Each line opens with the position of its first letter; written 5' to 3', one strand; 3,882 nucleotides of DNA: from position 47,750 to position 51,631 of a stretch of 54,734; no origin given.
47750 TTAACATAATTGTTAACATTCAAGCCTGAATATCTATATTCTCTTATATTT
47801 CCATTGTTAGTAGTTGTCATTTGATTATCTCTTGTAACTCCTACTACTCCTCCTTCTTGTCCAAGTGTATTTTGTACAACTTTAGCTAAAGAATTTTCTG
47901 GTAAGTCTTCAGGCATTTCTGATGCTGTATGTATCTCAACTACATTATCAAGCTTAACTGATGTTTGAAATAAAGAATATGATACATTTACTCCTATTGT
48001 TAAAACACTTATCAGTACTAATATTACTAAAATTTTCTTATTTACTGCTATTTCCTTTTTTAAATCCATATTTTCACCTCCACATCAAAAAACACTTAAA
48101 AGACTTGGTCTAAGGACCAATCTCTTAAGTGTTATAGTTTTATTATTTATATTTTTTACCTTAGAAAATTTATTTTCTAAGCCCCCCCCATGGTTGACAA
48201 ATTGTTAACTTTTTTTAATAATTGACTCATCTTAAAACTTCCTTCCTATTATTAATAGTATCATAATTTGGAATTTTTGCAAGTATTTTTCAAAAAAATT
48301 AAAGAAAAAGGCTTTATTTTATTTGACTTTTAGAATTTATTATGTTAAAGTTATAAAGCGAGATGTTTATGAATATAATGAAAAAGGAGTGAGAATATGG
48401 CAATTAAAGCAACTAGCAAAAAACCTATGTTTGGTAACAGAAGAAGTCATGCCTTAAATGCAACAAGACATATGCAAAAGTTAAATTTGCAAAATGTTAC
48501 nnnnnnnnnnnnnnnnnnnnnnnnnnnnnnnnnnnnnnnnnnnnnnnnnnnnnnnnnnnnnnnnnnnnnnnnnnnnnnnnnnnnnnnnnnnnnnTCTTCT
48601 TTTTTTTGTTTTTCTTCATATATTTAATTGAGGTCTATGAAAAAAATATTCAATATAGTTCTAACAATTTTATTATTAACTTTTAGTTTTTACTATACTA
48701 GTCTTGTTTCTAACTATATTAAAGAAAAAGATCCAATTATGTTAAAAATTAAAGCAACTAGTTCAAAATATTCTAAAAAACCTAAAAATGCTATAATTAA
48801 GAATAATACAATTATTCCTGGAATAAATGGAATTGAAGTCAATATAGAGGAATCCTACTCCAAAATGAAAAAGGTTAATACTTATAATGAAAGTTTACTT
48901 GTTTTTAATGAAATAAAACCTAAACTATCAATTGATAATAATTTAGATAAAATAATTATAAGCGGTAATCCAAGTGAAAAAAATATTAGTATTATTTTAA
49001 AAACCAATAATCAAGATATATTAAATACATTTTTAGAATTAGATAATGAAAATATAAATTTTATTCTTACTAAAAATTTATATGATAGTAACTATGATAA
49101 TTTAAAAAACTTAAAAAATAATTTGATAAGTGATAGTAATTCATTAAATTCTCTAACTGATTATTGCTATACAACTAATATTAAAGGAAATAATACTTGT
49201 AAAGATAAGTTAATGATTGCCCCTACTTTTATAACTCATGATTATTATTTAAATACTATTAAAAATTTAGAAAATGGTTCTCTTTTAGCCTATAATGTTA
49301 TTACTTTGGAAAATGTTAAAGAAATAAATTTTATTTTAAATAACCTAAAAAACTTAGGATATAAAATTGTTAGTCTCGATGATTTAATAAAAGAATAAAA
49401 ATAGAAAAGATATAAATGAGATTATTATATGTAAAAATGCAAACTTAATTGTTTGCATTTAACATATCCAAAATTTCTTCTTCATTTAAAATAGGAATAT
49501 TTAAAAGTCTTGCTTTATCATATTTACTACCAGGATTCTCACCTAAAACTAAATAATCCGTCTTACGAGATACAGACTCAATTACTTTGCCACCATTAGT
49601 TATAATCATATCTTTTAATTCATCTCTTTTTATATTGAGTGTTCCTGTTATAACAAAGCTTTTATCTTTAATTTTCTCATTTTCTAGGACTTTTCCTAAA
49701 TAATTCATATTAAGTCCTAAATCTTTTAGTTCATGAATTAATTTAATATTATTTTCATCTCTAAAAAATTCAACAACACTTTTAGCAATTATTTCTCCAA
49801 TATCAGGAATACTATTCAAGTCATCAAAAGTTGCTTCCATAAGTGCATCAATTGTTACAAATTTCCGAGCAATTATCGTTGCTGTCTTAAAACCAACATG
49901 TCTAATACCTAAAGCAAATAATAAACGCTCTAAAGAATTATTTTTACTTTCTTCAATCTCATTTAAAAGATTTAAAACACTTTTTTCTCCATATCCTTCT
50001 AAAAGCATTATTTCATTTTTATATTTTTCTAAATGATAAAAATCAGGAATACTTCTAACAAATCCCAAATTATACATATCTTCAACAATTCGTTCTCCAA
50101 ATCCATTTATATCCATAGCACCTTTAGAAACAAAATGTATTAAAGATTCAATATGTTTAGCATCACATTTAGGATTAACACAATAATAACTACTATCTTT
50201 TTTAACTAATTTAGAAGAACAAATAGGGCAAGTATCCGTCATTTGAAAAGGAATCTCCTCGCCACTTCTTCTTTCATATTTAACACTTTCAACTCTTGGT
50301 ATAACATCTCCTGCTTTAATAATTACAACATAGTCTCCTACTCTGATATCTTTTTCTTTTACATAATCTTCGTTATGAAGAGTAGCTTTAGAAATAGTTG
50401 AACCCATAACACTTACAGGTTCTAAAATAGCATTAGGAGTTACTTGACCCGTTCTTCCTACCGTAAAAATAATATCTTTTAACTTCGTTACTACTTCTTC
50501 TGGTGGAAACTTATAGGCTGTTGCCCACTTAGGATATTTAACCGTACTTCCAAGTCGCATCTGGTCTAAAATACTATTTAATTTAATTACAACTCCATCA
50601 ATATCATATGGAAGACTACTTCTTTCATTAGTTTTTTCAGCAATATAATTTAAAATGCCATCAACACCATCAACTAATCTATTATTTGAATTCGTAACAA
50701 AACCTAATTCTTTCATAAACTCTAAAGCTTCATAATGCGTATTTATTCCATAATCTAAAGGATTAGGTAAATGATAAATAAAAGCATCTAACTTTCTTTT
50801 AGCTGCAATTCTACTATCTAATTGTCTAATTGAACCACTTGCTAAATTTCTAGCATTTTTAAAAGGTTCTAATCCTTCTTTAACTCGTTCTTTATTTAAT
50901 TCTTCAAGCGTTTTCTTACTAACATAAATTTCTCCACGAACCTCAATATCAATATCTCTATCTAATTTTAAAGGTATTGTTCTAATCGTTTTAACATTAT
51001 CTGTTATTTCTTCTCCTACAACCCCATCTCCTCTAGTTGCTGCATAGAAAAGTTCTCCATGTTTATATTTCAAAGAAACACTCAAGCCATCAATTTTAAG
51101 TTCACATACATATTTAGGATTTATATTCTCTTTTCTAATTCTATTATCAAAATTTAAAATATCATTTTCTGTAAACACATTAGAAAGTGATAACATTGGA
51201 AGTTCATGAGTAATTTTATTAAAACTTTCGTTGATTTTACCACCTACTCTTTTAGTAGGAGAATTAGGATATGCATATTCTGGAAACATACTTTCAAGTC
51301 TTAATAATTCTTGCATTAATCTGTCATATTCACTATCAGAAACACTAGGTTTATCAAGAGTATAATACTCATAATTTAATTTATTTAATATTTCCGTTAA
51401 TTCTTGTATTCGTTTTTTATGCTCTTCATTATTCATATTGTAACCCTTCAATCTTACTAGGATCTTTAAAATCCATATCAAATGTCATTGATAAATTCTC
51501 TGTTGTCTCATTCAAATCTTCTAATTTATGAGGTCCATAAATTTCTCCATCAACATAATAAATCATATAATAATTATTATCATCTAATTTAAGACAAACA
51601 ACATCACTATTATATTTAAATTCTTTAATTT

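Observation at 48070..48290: Leader of the big surface-protein gene: a uORF ending in a G8 tract, then a hairpin and an intrinsic terminator abutting the SD (candidate phase-variable, translation-coupled attenuator)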

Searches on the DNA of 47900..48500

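Call 4: search_rna_families(source=window, start=47900, end=48500, threshold=evalue, max_evalue=10, show_alignments=3)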
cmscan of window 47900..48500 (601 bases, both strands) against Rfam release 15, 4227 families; matches with E-value up to 10: 3.
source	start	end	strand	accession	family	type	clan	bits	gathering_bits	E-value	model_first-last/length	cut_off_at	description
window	48066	48209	-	RF02678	Hatchet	Gene; ribozyme;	-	19.9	51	0.25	1-133/133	no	Hatchet ribozyme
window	48382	48457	+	RF01666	rox2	Cis-reg;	-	16.7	55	6.8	1-71/71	no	Drosophila rox2 ncRNA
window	48107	48206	+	RF02413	snoR145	Gene; snRNA; snoRNA; HACA-box;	-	15.1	57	8.1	1-147/147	no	Small nucleolar RNA snoR145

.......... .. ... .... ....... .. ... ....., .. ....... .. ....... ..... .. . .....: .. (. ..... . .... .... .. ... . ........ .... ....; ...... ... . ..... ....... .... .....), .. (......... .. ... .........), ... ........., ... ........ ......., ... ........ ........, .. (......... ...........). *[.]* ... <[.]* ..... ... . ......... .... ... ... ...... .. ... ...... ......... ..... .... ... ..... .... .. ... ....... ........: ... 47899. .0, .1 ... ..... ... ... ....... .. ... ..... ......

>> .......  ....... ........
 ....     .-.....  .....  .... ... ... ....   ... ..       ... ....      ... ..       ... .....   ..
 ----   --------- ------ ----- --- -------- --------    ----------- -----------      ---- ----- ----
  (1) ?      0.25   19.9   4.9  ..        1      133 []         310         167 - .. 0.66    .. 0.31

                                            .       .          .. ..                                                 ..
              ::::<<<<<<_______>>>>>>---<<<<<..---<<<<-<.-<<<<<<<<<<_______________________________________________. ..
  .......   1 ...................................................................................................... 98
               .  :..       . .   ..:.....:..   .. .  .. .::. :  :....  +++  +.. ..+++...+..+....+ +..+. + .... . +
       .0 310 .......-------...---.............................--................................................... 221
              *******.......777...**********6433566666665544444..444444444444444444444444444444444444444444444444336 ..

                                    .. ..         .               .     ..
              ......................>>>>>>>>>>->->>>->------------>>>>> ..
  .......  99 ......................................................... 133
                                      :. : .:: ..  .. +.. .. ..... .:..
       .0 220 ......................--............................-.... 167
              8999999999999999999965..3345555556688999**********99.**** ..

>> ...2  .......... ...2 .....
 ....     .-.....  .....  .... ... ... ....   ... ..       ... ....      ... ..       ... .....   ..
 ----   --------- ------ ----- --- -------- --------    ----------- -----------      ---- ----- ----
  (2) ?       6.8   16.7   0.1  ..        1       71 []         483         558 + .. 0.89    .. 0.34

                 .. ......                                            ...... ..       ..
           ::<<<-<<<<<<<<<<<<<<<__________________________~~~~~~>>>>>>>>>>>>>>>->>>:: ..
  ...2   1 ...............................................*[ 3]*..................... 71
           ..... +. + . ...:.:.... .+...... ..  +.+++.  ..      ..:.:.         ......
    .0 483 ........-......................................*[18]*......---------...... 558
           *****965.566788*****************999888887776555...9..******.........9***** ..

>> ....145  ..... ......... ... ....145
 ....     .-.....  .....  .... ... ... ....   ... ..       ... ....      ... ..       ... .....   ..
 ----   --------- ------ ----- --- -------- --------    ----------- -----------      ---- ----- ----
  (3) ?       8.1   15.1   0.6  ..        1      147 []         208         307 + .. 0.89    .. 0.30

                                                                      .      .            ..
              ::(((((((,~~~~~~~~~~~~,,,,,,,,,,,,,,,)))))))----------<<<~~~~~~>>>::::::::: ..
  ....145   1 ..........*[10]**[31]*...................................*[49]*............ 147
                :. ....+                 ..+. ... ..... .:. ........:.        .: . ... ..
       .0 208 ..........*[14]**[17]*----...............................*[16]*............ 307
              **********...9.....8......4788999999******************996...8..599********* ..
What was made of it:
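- On Any Rfam family (riboswitch, T-box, known leader): The best sub-threshold hit was Hatchet, 19.9 bits against a gathering score of 51 (call 4).
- Tried and rejected: A permissive scan of 47900-48500 gave only noise: Hatchet, rox2 and snoR145, all far below gathering scores (call 4).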

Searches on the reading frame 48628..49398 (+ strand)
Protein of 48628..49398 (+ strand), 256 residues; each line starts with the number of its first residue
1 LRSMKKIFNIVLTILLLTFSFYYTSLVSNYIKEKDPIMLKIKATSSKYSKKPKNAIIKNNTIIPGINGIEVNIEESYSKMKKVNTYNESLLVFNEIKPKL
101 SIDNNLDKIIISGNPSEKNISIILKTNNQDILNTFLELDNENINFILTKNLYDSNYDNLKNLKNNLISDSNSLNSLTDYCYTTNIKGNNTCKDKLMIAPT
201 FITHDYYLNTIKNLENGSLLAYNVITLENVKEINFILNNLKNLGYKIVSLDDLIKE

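Call 7: search_protein_families(library=pfam, proteins=[window:48628-49398:+], max_evalue=0.01)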
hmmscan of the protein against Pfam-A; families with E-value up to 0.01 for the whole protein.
window:48628-49398:+ (256 aa): 0 families

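Call 62: search_protein_families(library=ncbifam, proteins=[window:48628-49398:+], max_evalue=0.1)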
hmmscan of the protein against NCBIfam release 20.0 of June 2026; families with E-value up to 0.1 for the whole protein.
window:48628-49398:+ (256 aa): 2 families
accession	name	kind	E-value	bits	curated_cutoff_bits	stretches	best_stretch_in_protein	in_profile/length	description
TIGR02873.1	spore_ylxY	hypoth_equivalog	1.1e-16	60.9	391.5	1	35-126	1-93/268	probable sporulation protein, polysaccharide deacetylase family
TIGR02884.1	spore_pdaA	equivalog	0.014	15.2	298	1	209-253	179-223/224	delta-lactam-biosynthetic de-N-acetylase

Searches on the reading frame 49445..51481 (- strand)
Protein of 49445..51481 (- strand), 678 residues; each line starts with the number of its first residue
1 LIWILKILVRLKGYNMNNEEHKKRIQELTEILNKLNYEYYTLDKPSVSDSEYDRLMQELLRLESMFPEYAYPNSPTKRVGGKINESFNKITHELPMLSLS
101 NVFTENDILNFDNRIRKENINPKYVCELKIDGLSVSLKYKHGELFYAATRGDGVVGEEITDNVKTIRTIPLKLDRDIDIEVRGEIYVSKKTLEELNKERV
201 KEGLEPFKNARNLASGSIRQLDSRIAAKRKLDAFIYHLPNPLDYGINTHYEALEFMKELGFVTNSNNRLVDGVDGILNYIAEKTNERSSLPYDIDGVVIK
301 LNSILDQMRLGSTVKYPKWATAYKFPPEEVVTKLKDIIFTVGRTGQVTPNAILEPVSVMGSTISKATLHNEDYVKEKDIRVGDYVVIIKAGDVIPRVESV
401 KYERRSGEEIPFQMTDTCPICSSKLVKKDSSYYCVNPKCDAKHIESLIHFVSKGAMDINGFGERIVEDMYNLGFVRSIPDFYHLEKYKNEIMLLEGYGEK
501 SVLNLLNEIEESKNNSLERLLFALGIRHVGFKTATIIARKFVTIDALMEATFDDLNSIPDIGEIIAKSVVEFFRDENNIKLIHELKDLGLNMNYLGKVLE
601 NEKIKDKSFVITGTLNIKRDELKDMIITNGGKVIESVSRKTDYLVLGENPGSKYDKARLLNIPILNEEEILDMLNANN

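Call 7: search_protein_families(library=pfam, proteins=[window:49445-51481:-], max_evalue=0.01)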
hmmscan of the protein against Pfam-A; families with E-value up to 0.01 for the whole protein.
window:49445-51481:- (678 aa): 10 families
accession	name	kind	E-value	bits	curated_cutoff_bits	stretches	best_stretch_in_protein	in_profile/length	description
PF01653.23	DNA_ligase_aden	-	9.9e-91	304.2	27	1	85-328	2-253/253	NAD-dependent DNA ligase adenylation domain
PF03120.22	DNA_ligase_OB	-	2.7e-32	110.9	32.9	1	332-408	2-78/79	NAD-dependent DNA ligase OB-fold domain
PF12826.13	HHH_2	-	3e-24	85.4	27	1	519-582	1-64/64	Helix-hairpin-helix motif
PF00533.33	BRCT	-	6.5e-18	65.2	21.3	1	605-674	7-78/78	BRCA1 C Terminus (BRCT) domain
PF14520.12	HHH_5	-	3.3e-08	34.3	27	1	524-575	5-57/57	Helix-hairpin-helix domain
PF12738.14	PTCB-BRCT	-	7.5e-08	32.7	22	1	616-666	10-60/63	twin BRCT domain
PF16589.12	BRCT_2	-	1.2e-06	29.2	27.3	1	605-672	4-72/86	BRCT domain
PF22745.1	Nlig-Ia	-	2.1e-06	28.7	27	1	36-70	17-51/92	DNA ligase-like, N-terminal NAD+-binding domain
PF03119.21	DNA_ligase_ZBD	-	4.4e-05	23.7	25.8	1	417-441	1-27/27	NAD-dependent DNA ligase C4 zinc finger domain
PF00633.29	HHH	-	0.0002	21.5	24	1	544-572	2-30/30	Helix-hairpin-helix motif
